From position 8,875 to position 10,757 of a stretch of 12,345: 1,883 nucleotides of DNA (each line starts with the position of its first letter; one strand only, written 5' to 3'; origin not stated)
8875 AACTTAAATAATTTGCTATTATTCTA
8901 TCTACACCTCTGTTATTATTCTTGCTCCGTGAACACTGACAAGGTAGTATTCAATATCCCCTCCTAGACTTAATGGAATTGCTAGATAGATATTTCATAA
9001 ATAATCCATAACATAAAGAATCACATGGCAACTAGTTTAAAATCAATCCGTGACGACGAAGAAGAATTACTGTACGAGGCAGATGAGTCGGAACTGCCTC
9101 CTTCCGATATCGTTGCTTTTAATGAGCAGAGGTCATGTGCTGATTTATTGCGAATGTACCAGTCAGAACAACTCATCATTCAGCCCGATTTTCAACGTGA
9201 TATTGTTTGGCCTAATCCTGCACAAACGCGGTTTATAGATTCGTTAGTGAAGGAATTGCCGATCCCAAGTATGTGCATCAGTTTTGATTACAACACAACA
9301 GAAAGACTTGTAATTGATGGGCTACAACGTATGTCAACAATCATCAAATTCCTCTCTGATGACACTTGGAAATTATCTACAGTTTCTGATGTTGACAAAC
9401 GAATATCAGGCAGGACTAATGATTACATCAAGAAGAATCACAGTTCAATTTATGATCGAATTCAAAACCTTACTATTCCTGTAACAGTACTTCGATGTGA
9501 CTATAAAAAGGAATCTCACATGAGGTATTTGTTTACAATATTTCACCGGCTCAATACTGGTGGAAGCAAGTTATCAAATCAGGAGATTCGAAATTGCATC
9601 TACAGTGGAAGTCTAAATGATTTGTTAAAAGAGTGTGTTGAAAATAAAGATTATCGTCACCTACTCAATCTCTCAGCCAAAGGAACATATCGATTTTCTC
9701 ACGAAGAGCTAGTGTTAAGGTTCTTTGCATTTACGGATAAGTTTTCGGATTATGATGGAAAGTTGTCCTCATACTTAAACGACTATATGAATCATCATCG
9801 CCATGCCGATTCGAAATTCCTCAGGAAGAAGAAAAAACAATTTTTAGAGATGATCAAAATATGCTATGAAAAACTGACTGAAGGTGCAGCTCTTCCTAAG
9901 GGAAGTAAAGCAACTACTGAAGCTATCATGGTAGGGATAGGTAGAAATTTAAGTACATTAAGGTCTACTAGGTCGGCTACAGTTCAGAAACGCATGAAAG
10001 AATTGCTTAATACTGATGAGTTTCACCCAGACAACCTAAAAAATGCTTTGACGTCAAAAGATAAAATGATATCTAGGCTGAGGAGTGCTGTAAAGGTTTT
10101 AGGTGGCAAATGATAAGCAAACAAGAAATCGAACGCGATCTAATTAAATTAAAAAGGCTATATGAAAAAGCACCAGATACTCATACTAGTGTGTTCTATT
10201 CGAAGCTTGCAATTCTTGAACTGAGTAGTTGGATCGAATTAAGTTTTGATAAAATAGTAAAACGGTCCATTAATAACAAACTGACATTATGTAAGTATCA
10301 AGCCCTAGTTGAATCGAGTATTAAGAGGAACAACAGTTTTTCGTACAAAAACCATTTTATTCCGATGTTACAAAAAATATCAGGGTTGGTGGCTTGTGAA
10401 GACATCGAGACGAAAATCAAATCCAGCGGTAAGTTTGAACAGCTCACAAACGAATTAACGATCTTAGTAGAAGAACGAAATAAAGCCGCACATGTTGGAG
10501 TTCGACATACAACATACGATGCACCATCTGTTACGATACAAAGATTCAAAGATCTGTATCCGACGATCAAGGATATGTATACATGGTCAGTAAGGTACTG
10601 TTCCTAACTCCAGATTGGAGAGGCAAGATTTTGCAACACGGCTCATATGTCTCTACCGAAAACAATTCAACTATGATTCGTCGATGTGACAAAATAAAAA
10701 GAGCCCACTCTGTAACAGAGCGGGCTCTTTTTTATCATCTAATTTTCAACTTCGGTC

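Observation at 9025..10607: Translationally coupled DUF262 (ParB-fold) + Rx4H/HEPN-like gene pair on an AT-rich insertion: candidate two-gene defense or toxin module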

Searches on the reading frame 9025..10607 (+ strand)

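Call 22: search_protein_families(library=padloc, proteins=[L001:5874-6998:+, L001:7006-7506:+], max_evalue=0.001)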
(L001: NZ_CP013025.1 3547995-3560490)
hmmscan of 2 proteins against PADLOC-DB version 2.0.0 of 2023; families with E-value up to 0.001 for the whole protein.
L001:5874-6998:+ (375 aa): 6 families
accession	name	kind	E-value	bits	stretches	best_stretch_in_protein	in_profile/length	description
PDLC04027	PD-T4-2_A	-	2.3e-162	538.2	1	12-374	1-361/363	-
PDLC03877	NsnA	-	1.1e-58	197.4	1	23-373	23-378/385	-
PDLC03418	REase_II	-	2.7e-09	34.6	1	61-218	30-167/372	Type II restriction enzyme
PDLC04151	HEC-05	-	1.7e-06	25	0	45-98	22-74/600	-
PDLC04150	HEC-05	-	1.2e-05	22.4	1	66-98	24-56/583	-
PDLC04153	HEC-05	-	0.00069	15.9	0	65-98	22-55/621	-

L001:7006-7506:+ (167 aa): 4 families
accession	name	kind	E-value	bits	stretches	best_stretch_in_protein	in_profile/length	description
PDLC04028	PD-T4-2_B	-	7.9e-64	212.7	1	1-165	1-167/168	-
PDLC04030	PD-T4-2_B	-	3.3e-37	126.4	1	1-157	1-158/294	-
PDLC04029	PD-T4-2_B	-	1.2e-32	111.1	1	7-166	7-173/174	-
PDLC01800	CARF1--CARF_HEPN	-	0.00066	17.1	1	62-137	272-345/385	-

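Call 25: list_cluster_members(proteins=[L001:5874-6998:+, L001:7006-7506:+])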
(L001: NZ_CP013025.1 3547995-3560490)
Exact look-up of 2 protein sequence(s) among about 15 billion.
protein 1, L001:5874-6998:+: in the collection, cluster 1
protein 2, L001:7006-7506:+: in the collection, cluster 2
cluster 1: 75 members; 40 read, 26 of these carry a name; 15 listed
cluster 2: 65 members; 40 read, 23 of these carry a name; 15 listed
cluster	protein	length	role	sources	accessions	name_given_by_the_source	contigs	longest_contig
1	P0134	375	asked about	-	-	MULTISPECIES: DUF262 domain-containing protein [Escherichia] | status=active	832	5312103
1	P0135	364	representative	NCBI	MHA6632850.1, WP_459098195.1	GmrSD restriction endonuclease domain-containing protein [Citrobacter farmeri]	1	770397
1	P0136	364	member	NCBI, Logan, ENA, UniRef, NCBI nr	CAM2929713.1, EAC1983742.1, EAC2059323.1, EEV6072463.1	TPA: DUF262 domain-containing protein [Escherichia coli] | DUF262 domain-containing protein n=3 Tax=Enterobacteriaceae TaxID=543 ... | DUF262 domain-containing protein [Escherichia coli]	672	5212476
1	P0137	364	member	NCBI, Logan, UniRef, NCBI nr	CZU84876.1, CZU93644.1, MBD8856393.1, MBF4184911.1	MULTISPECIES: DUF262 domain-containing protein [Enterobacter] | DUF262 domain-containing protein n=1 Tax=Enterobacter TaxID=547 RepID=UPI000796B937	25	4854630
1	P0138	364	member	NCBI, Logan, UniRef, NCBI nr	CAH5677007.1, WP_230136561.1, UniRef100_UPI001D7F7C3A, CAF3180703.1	DUF262 domain-containing protein [Enterobacter cloacae] | DUF262 domain-containing protein n=1 Tax=Enterobacter cloacae TaxID=550 ...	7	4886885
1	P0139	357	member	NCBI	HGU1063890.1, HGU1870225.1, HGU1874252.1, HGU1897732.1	TPA: DUF262 domain-containing protein, partial [Escherichia coli]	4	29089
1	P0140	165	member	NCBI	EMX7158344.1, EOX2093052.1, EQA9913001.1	DUF262 domain-containing protein, partial [Escherichia coli]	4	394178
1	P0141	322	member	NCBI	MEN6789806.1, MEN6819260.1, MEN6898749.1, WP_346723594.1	DUF262 domain-containing protein, partial [Klebsiella pneumoniae]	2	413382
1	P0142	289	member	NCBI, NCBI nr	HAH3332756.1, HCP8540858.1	TPA: DUF262 domain-containing protein, partial [Escherichia coli] | DUF262 domain-containing protein [Escherichia coli]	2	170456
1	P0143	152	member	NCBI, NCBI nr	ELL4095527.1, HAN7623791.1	TPA: DUF262 domain-containing protein, partial [Escherichia coli] | DUF262 domain-containing protein [Escherichia coli]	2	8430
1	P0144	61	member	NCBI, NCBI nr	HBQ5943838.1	TPA: hypothetical protein L7630_004915, partial [Klebsiella pneumoniae subsp. pneumoniae] | hypothetical protein [Klebsiella pneumoniae subsp. pneumoniae]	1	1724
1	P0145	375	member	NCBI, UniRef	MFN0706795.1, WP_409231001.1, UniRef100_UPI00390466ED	DUF262 domain-containing protein [Escherichia coli] | DUF262 domain-containing protein n=1 Tax=Escherichia coli TaxID=562 RepID=UPI00390466ED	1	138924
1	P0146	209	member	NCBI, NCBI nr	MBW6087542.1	DUF262 domain-containing protein [Escherichia coli]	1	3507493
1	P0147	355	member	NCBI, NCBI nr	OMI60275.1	hypothetical protein MP35_00880 [Escherichia coli N40513]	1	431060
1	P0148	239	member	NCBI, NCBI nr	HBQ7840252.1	TPA: DUF262 domain-containing protein, partial [Klebsiella pneumoniae] | DUF262 domain-containing protein [Klebsiella pneumoniae]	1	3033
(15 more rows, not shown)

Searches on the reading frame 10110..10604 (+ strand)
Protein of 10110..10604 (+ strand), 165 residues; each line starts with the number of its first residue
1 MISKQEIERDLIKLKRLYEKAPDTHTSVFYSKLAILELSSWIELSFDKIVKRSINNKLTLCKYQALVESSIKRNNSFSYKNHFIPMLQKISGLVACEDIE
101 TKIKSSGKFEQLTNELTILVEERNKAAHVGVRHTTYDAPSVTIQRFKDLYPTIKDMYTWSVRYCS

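Call 3: search_protein_families(library=pfam, proteins=[window:10110-10604:+], max_evalue=1)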
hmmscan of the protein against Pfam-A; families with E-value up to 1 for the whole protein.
window:10110-10604:+ (165 aa): 1 family
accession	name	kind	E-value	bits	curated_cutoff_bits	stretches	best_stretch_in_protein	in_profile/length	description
PF18735.6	HEPN_RiboL-PSP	-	1.5e-06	28.7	28.4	1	5-156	4-181/191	RiboL-PSP-HEPN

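Call 4: search_protein_families(library=ncbifam, proteins=[window:10110-10604:+], max_evalue=1)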
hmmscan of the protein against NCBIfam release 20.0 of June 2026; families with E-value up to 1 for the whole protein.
window:10110-10604:+ (165 aa): 1 family
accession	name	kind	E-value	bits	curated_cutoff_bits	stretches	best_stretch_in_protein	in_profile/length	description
TIGR01466.1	cobJ_cbiH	equivalog_domain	0.052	13.1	246.35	1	104-159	161-217/239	precorrin-3B C(17)-methyltransferase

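Call 5: search_protein_families(library=padloc, proteins=[window:10110-10604:+], max_evalue=1)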
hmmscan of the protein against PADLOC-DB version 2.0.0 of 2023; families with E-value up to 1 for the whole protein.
window:10110-10604:+ (165 aa): 4 families
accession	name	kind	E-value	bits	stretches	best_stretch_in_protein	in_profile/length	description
PDLC04028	PD-T4-2_B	-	8.3e-50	167.1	1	1-159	1-162/168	-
PDLC04030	PD-T4-2_B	-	9.8e-25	85.4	1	1-156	1-158/294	-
PDLC04029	PD-T4-2_B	-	9.3e-23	78.9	1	1-157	1-165/174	-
PDLC03909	NsnC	-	0.0036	15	1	7-83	24-106/274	-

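Call 14: find_homologous_proteins(query=window:10110-10604:+, max_evalue=0.001)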
Query window:10110-10604:+ (165 aa): 13 proteins with E <= 0.001 among 38 candidates.
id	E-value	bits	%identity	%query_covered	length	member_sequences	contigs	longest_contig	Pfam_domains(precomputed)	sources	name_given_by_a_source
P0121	8.4e-103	358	100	100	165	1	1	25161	PF18735.7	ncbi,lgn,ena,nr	ncbi:MAG: hypothetical protein COA78_16455 [Blastopirellula sp.]|nr:MAG: hypothetical protein COA78_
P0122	7.1e-26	109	41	98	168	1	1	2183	-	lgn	-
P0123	1.5e-18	85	39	88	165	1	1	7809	-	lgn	-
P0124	4.9e-18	83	39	90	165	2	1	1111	-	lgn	-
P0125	6.4e-18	83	38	99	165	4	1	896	-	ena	-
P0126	3.3e-17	81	39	88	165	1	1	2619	-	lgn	-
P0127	4.5e-17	80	35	99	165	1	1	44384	-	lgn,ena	-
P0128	9.5e-17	79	37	99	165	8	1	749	-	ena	-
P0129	1.3e-16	79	36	99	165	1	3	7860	-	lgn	-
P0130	2.6e-16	78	39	88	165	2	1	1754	-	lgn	-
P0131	3.1e-16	77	37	88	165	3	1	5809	-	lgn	-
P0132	6.5e-16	76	36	99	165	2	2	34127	-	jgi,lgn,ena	-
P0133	2.9e-15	74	35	88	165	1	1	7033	-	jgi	-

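Call 36: search_solved_structures(query=window:10110-10604:+, max_evalue=10)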
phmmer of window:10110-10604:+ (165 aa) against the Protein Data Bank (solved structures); distinct sequences matched with E-value up to 10: 1.
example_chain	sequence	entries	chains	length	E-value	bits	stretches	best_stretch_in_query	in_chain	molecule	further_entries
8yad_B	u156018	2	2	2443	1.5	11.8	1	39-115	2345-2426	Spatacsin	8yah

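Call 48: predict_structure(alignment_id=A2)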
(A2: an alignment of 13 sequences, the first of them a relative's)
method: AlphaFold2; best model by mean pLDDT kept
length: 165 residues; sequences in the alignment: 13
mean_pLDDT: 81.6   pTM: 0.78
mean pLDDT of the five models: 81.6, 79.6, 78.4, 72.6, 69.9
residues with pLDDT >= 90: 38; 70-90: 107; 50-70: 20; < 50: 0
segments of 3 or more residues with pLDDT < 50: none
pLDDT, mean of each block of 10 residues (from residue 1): 87 96 90 91 86 70 73 72 78 77 81 86 76 70 91 86 72
secondary structure, 60 per line:
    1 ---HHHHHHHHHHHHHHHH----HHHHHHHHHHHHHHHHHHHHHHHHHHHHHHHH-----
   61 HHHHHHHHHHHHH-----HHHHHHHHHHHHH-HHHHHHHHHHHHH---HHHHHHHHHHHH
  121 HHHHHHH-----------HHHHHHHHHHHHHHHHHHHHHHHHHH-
elements in order: H4-19 H24-55 H61-73 H79-91 H93-105 H109-127 H139-164

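Call 89: search_protein_representatives(alignment_id=A2)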
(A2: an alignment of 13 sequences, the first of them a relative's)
Query: 13 sequences, 165 profile positions. Proteins with E-value up to 0.001 (for the whole library): 659; up to 1e-10: 543; up to 1e-30: 168. The best 150 are listed.
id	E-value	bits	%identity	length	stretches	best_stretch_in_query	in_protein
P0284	3.7e-55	202.3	-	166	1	1-163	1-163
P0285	9.5e-52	191.2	-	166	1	1-162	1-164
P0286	1.1e-50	187.8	-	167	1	1-161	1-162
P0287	2.1e-49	183.6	-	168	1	2-163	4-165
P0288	6.9e-49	181.9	-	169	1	1-162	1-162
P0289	5.5e-48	179.0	-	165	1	1-162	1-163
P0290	6.0e-48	178.9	-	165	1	1-163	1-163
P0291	1.5e-47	177.6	-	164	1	1-163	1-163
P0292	1.6e-47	177.5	-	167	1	1-162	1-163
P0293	2.1e-47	177.1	-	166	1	1-163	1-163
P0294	3.4e-47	176.5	-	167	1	1-163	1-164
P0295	4.2e-46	172.9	-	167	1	1-164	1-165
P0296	4.9e-46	172.7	-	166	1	1-163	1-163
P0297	4.2e-45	169.6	-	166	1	1-163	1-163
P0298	6.3e-45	169.1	-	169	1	1-163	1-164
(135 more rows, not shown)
